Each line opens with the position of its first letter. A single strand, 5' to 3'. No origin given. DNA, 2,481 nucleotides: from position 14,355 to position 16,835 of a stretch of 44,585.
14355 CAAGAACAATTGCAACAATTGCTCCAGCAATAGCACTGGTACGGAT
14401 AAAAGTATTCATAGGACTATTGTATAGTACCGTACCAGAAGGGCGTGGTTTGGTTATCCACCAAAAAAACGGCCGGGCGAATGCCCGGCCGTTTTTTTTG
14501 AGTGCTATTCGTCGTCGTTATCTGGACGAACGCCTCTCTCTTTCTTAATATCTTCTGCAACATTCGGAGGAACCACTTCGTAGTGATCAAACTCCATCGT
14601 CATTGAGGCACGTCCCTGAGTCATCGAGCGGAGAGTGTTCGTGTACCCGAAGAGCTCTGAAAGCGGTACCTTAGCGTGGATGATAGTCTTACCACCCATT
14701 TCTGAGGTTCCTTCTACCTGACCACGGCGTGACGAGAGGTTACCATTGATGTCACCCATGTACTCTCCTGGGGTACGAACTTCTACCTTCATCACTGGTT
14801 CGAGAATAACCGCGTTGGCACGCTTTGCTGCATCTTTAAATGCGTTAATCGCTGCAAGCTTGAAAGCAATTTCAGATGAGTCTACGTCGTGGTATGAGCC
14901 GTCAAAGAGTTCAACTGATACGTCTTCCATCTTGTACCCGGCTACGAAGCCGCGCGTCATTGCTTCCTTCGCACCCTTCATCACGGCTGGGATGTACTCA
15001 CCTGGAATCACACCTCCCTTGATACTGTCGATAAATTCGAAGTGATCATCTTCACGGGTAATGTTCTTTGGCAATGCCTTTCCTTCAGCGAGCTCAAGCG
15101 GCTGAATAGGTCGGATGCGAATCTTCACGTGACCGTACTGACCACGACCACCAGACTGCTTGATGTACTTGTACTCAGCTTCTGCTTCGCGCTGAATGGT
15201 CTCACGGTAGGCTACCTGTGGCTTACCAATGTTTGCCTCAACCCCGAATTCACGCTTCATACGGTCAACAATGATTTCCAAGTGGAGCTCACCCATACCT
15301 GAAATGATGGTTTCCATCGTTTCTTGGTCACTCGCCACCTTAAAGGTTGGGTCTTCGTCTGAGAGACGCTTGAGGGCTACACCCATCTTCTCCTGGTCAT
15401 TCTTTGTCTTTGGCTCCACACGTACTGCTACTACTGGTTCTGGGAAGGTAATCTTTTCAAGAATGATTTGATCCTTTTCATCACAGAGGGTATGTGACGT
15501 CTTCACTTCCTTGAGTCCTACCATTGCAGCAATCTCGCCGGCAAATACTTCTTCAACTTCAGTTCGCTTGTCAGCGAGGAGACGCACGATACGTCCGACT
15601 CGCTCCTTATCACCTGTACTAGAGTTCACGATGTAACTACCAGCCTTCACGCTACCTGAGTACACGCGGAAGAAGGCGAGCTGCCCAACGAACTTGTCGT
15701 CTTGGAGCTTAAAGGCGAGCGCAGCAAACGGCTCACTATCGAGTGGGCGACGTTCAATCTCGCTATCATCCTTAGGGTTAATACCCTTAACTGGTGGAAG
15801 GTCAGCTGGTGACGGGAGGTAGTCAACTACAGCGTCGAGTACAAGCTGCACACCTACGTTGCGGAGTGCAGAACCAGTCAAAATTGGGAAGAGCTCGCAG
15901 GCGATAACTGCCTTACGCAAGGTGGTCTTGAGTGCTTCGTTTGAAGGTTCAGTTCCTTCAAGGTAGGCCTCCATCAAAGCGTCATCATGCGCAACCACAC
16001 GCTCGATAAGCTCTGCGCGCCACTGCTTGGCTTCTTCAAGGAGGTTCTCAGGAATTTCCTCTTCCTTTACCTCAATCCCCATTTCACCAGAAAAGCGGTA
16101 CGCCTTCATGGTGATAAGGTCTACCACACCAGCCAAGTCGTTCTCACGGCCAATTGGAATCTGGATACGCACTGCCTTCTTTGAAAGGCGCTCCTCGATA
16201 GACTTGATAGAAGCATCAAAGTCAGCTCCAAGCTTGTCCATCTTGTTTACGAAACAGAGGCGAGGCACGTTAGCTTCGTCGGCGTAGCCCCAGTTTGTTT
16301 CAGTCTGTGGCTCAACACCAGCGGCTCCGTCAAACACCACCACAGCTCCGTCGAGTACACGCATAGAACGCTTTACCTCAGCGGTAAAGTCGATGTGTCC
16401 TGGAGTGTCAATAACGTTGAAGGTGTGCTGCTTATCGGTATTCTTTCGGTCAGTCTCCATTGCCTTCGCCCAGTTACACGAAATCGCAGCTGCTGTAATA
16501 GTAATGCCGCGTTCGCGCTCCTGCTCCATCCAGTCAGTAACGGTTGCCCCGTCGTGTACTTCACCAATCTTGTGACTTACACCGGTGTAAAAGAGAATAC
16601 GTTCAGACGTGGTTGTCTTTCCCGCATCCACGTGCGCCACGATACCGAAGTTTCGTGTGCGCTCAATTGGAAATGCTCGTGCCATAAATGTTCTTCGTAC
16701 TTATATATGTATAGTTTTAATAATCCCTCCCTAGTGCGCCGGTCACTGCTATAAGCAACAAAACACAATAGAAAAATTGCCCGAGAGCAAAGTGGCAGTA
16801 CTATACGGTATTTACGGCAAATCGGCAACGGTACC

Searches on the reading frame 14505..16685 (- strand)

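Call 12: search_protein_families(library=pfam, proteins=[window:14505-16685:-], max_evalue=0.001)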
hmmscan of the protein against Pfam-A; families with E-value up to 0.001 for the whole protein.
window:14505-16685:- (726 aa): 7 families
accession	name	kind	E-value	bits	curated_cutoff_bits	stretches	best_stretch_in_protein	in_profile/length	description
PF00009.33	GTP_EFTU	-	6.2e-60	202.5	26.5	1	9-292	2-188/188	Elongation factor Tu GTP binding domain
PF03764.24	EFG_IV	-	4.5e-39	133.4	24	1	489-624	1-121/121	Elongation factor G, domain IV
PF14492.12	EFG_III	-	4.6e-33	113.6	27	1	414-488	1-75/75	Elongation Factor G, domain III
PF00679.30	EFG_C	-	2.1e-31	108.2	27.9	1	627-712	2-88/89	Elongation factor G C-terminus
PF22042.2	EF-G_D2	-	2.3e-16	60.1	27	1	319-402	1-83/84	Elongation factor G domain 2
PF03144.31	GTP_EFTU_D2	-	1.4e-15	57.9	30.3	1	334-401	1-73/73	Elongation factor Tu domain 2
PF16658.11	RF3_C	-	3.9e-07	30.4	40.1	1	421-503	13-95/132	Class II release factor RF3, C-terminal domain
